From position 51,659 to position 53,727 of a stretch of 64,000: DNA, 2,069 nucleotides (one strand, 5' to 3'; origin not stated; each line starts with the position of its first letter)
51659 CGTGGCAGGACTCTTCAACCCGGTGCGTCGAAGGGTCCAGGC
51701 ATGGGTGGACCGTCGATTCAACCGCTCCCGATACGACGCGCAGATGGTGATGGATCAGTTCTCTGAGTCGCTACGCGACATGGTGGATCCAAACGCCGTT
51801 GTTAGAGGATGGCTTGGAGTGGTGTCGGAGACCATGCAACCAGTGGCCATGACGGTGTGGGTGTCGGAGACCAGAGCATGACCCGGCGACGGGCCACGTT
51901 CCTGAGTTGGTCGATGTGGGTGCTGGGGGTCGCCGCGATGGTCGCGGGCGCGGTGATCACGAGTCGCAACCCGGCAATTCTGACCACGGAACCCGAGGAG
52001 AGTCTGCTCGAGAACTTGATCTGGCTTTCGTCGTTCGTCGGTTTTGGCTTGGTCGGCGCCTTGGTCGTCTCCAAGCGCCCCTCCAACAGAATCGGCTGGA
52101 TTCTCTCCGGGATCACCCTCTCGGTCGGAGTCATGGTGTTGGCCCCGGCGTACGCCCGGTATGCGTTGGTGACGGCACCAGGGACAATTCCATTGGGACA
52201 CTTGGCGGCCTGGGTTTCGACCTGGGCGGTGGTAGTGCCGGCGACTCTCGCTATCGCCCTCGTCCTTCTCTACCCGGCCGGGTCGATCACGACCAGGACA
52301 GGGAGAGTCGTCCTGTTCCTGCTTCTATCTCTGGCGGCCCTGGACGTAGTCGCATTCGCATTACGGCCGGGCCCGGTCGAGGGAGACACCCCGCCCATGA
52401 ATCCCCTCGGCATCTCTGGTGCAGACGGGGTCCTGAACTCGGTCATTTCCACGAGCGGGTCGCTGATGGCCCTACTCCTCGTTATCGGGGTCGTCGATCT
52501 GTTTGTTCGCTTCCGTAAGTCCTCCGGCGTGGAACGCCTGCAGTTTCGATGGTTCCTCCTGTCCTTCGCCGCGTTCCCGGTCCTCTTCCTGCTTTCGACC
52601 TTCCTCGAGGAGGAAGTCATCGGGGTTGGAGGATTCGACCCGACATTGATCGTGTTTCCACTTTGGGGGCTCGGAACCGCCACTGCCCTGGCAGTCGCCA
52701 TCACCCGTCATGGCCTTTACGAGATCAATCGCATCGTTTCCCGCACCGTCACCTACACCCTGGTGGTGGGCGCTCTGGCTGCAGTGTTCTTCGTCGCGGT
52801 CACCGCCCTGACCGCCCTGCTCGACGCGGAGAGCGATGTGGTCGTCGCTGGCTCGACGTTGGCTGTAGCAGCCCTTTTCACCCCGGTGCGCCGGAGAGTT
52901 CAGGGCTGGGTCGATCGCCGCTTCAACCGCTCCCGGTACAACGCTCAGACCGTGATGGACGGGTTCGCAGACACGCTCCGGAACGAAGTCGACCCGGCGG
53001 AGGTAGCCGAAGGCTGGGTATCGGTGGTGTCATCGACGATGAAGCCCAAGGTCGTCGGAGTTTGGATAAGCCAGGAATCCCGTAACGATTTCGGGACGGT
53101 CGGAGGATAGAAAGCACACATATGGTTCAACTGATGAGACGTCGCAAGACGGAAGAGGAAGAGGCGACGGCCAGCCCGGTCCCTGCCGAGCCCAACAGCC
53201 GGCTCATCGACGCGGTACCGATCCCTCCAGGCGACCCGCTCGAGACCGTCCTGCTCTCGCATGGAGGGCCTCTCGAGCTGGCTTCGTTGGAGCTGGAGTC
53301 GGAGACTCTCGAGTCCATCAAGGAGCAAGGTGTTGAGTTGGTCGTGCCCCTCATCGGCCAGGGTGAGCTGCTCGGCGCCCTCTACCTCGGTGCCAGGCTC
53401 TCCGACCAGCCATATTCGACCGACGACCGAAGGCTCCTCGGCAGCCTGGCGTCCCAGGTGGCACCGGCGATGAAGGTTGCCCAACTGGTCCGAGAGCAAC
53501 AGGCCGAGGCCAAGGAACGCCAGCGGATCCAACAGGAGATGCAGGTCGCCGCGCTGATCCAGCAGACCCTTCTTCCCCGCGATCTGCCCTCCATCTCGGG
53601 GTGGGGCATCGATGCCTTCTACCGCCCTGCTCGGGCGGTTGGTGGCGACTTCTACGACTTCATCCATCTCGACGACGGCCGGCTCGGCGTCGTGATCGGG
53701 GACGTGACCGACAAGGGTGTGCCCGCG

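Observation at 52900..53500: A sensory (GAF-like) domain appears split between the tail of the membrane paralogs and the N-terminus of the phosphatase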

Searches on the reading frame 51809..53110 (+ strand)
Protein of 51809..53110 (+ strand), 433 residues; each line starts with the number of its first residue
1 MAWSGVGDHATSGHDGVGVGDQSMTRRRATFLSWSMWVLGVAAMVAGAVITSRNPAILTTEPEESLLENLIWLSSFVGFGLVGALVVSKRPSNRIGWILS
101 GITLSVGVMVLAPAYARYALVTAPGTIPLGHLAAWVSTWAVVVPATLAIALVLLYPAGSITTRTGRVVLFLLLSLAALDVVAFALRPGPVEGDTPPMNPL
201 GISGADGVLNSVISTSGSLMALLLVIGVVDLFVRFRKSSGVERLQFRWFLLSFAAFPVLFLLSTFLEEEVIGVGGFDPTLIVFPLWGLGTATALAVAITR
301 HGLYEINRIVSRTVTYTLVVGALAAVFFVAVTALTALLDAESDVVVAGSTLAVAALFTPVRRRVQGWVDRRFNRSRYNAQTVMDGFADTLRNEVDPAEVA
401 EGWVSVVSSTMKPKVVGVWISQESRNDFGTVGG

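Call 3: search_protein_families(library=pfam, proteins=[window:51809-53110:+], max_evalue=1)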
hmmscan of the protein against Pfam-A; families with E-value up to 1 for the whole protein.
window:51809-53110:+ (433 aa): 1 family
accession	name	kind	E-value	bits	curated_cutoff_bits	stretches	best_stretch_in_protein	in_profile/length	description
PF11239.13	DUF3040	-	0.016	15.9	24.7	1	24-86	39-82/84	Protein of unknown function (DUF3040)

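Call 6: find_homologous_proteins(query=window:51878-53110:+, max_evalue=0.001)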
Query window:51878-53110:+ (410 aa): 1409 proteins with E <= 0.001 among 8000 candidates; the best 120 are listed.
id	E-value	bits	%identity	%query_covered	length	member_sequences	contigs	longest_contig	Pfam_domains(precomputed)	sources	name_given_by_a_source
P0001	3.5e-255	864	100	100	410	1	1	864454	-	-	-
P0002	2.7e-168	578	67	100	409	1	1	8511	-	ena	-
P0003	1.3e-167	576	66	97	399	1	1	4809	-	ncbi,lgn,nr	ncbi:MAG TPA: hypothetical protein VM848_01955 [Acidimicrobiia bacterium]|nr:hypothetical protein [A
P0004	1.9e-164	566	68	97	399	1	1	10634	-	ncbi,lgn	ncbi:MAG: hypothetical protein WEE53_13930 [Acidimicrobiia bacterium]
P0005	7.4e-164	564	66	97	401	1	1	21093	-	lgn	-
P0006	3.1e-162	558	65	98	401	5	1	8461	-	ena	-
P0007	5.7e-156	538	65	97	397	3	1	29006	-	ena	-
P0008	4.5e-154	532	65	94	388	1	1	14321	-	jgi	jgi:hypothetical protein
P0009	4.2e-151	522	69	87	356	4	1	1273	-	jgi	jgi:hypothetical protein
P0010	8.7e-144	498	60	100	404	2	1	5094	-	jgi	-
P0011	4.1e-143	495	61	97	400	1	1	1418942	-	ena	-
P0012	1.9e-142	493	61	97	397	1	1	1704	-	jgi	-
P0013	1.2e-141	491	68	83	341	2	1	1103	-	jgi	jgi:hypothetical protein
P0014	6.8e-141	488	61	97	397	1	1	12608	-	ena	-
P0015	2.8e-140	486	60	97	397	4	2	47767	-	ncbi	ncbi:MAG: hypothetical protein WED83_00220 [Acidimicrobiia bacterium]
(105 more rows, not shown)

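Call 9: find_encoding_contigs(protein=P0011, flank=10000, max_places=3)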
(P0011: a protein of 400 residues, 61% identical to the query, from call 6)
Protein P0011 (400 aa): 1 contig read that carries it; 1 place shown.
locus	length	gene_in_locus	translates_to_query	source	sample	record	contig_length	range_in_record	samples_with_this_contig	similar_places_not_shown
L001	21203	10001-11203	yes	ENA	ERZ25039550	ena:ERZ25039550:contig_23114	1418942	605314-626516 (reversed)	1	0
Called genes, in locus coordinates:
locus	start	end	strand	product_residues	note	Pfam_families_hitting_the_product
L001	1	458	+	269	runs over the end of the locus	PF08545:ACP_syn_III, PF08541:ACP_syn_III_C (weak)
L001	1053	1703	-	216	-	PF00072:Response_reg, PF00196:GerE, PF08281:Sigma70_r4_2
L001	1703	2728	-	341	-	-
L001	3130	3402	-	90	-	-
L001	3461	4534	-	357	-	-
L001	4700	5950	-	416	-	-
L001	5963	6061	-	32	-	-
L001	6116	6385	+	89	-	-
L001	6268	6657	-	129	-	PF00515:TPR_1 (faint), PF07719:TPR_2 (faint), PF13424:TPR_12 (weak), PF13428:TPR_14 (faint)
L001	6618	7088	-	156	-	-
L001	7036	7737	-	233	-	-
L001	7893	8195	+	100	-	-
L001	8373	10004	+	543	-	-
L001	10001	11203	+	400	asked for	-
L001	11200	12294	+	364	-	-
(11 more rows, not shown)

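Call 52: predict_structure(alignment_id=A5)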
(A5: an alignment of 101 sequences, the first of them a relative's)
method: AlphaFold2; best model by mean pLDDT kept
length: 410 residues; sequences in the alignment: 101
mean_pLDDT: 88.2   pTM: 0.74
mean pLDDT of the five models: 88.2, 87.5, 86.2, 85.0, 84.8
residues with pLDDT >= 90: 260; 70-90: 111; 50-70: 28; < 50: 11
segments of 3 or more residues with pLDDT < 50: 278-281, 406-410
pLDDT, mean of each block of 10 residues (from residue 1): 97 98 97 86 93 96 95 97 98 96 96 97 97 94 98 98 90 91 96 97 96 93 92 92 92 90 91 71 66 85 88 89 89 93 84 66 70 73 76 73 45
secondary structure, 60 per line:
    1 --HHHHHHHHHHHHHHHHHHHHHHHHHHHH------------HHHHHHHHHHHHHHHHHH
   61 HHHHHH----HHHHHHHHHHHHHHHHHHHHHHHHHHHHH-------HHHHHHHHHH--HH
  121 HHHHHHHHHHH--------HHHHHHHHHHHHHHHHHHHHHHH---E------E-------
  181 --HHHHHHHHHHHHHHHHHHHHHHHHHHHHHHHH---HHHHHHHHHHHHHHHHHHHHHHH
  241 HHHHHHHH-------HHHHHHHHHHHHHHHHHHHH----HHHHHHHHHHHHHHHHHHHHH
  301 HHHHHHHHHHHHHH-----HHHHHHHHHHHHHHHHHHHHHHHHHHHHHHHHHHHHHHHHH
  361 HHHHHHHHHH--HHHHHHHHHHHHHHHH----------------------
elements in order: H3-30 H43-66 H71-99 H107-116 H119-131 H140-162 H183-214 H218-248 H256-275 H280-314 H320-370 H373-388
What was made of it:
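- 52943..53071 (+): P5 tail after the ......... motif: predicted GAF alpha1 (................) and beta1 (VVGVWI). The strand is coil in the model of P5 alone (call 52).
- In the model of P5 alone, the strand has no secondary structure and pLDDT falls to 73 and then 45 (call 52).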

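Call 56: fold_search(model_id=the predicted structure, library=pdb)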
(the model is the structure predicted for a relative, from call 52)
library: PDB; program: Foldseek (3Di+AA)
matches with E <= 10: 705; with E <= 0.001: 0
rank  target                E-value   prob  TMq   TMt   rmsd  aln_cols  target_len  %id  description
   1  9lqu_A                2.5e-02  1.00  0.28  0.37   9.2       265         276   14  Cryo-EM structure of the JN241-9-bound state 1a of APLNR homodimer (released 2026-02-04)
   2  9p83_R                2.8e-02  0.98  0.23  0.32  12.9       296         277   15  NTSR1-Gi-NTS(8-13) GTP-Bound Complex in the Non-Canonical, AHD Open State (NC-Open-GTP) (released 2026-03-25)
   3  8xxr_R                3.3e-02  0.75  0.17  0.21  22.4       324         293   13  Structure of CXCR2 bound to CXCL6 (CXCR2-CXCL6-Go Full map) (released 2025-01-15)
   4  8zan_A                3.4e-02  1.00  0.28  0.40  10.8       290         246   11  ExoChR2 channelrhodopsin (released 2024-09-04)
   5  8xqt_R                3.4e-02  0.99  0.27  0.35   9.1       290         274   13  Structure of human class T GPCR TAS2R14-Gi complex. (released 2024-07-10)
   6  8xzi_R                3.7e-02  0.85  0.20  0.24  19.9       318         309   12  Cryo-EM structure of the CMF-019-bound human APLNR-Gi complex (released 2024-03-20)
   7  9uy3_R                4.2e-02  1.00  0.31  0.40   9.3       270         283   17  Anamorelin bound growth hormone secretagogue receptor in complex with Gq (released 2025-07-02)
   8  7znc_B                4.4e-02  0.99  0.26  0.40   9.5       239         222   14  Crystal structure of the light-driven inward proton pump xenorhodopsin BcXeR in the ground state at pH 7.6 in the abse (released 2023-05-10)
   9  9k26_A                4.7e-02  1.00  0.33  0.43   9.6       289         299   16  PrRP31 bound prolactin-releasing peptide receptor coupled with Gi protein complex (released 2025-01-29)
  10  9kuw_Q                4.7e-02  0.99  0.30  0.37   9.8       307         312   16  Cryo-EM structure of dimeric APJR and two Beta-arrestins complex with small molecules (released 2025-09-17)
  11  7y12_R                4.7e-02  0.75  0.18  0.24  23.2       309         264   14  Cryo-EM structure of MrgD-Gi complex with beta-alanine (released 2022-07-20)
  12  8w1a_A                4.9e-02  0.99  0.28  0.35   9.9       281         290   19  Cryo-EM Structure of KSHV ORF74 Apo Dimer at 2.8A (released 2025-08-27)
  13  8iy5_R                4.9e-02  0.99  0.29  0.36  10.0       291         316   13  ETB-Gi complex bound to endothelin-1 (released 2023-08-16)
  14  9dqh_A                4.9e-02  0.72  0.16  0.23  22.6       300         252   13  CryoEM structure of Gq-coupled MRGPRD with a new agonist EP-2825 (released 2024-12-11)
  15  5zih_B                6.1e-02  0.99  0.28  0.37   8.8       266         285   12  Crystal structure of the red light-activated channelrhodopsin Chrimson. (released 2018-11-21)
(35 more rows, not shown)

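Call 63: search_protein_families(library=ncbifam, proteins=[window:51878-53110:+], max_evalue=0.01)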
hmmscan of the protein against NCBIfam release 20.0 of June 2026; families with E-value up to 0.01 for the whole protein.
window:51878-53110:+ (410 aa): 0 families

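Call 64: search_protein_families(library=ncbifam, proteins=[window:51878-53110:+], max_evalue=10)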
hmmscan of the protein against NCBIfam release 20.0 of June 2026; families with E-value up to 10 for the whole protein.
window:51878-53110:+ (410 aa): 0 families

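Call 65: search_protein_families(library=ncbifam, alignment_id=A5, max_evalue=0.1)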
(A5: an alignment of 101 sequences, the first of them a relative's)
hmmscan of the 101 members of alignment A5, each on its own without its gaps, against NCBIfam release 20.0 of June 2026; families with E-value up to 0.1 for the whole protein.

A. member 1, P0001 (410 aa): 0 families

B. families by the number of members that match (of 101 scanned): 28 families (the first 25 are shown)
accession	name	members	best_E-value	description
TIGR02916.1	PEP_his_kin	24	8.6e-05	XrtA/PEP-CTERM system histidine kinase PrsK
NF047509.1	Rv3131_FMN_oxido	7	0.0049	Acg family FMN-binding oxidoreductase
NF004432.0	PRK05771.3-1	4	0.0064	V-type ATP synthase subunit I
NF007622.0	PRK10278.1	3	0.027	invasion regulator SirB2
NF004485.0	PRK05815.3-3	3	0.044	F0F1 ATP synthase subunit A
NF003557.0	PRK05225.1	3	0.048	ketol-acid reductoisomerase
NF011582.1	PRK15006.1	2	0.0073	thiosulfate reductase cytochrome B subunit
TIGR04477.1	sorted_by_XrtN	2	0.064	XrtN system VIT domain-containing protein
NF011603.0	PRK15029.1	1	0.0048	arginine decarboxylase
NF005623.0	PRK07375.2-2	1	0.0096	putative monovalent cation/H+ antiporter subunit C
TIGR01333.1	cyt_b559_beta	1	0.011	cytochrome b559 subunit beta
NF005383.1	PRK06926.1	1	0.024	flagellar motor protein MotP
NF038044.1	act_def_assoc_B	1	0.024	actinodefensin-associated protein B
NF011483.0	PRK14893.1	1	0.028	V-type ATP synthase subunit K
NF042915.1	MAB_1171c_fam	1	0.031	MAB_1171c family putative transporter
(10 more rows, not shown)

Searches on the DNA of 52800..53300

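Call 51: search_rna_families(source=window, start=52800, end=53300, threshold=evalue, max_evalue=1)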
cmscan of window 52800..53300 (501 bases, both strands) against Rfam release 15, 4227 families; matches with E-value up to 1: 0.
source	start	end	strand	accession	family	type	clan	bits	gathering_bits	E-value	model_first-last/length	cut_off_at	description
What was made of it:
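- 53081..53114 (+): Conserved DNA element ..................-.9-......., overlapping the last codons and stop of P5. No Rfam match (call 51).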

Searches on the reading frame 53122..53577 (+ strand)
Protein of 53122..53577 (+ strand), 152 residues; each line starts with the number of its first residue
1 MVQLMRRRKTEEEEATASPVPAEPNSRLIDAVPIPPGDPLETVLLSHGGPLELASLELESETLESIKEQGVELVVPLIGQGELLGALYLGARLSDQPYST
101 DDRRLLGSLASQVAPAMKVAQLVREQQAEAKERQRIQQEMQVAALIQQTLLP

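Call 5: search_protein_families(library=pfam, proteins=[window:53122-53577:+], max_evalue=10)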
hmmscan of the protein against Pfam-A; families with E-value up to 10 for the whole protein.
seq(152 aa): 4 families
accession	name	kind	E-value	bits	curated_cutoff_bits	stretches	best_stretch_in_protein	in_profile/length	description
PF13185.12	GAF_2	-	1.3e-07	32.3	28.6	1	66-117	91-135/136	GAF domain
PF01590.32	GAF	-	2.3e-07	31.8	22.4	1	21-116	36-132/133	GAF domain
PF13492.12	GAF_3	-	7.9e-06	26.8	27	1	28-117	48-127/129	GAF domain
PF06018.20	CodY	-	0.00064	19.7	29.5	1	60-143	99-174/177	CodY GAF-like domain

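Call 69: search_protein_families(library=ncbifam, proteins=[window:53191-53577:+], max_evalue=10)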
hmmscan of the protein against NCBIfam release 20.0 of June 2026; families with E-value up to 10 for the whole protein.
seq(129 aa): 7 families
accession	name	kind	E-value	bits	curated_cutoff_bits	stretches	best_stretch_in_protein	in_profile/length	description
TIGR02787.1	codY_Gpos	equivalog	0.00038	19.7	267.2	1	43-122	103-177/251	GTP-sensing pleiotropic transcriptional regulator CodY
NF003170.0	PRK04158.1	equivalog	0.0017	17.7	255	1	41-120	104-176/259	GTP-sensing pleiotropic transcriptional regulator CodY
NF041606.1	dguan_cyc_DgcA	equivalog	0.0051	15.8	370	1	37-102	111-177/340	diguanylate cyclase DgcA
NF053781.1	cdiGMPphdstlr2612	equivalog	0.0058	14.3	1600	1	47-116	381-450/1268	Tlr1612 family c-di-GMP phosphodiesterase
NF047786.1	his_kin_MadS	equivalog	0.006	15.7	500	1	40-119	121-199/434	MadS family sensor histidine kinase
TIGR02916.1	PEP_his_kin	equivalog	0.0075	14.9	300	1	46-109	409-471/679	XrtA/PEP-CTERM system histidine kinase PrsK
TIGR03541.1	reg_near_HchA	equivalog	0.048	13.2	215.6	1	41-121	105-184/232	PA1136 family autoinducer-binding transcriptional regulator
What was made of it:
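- The P tail alone matches no Pfam or NCBIfam family (calls 5, 69).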
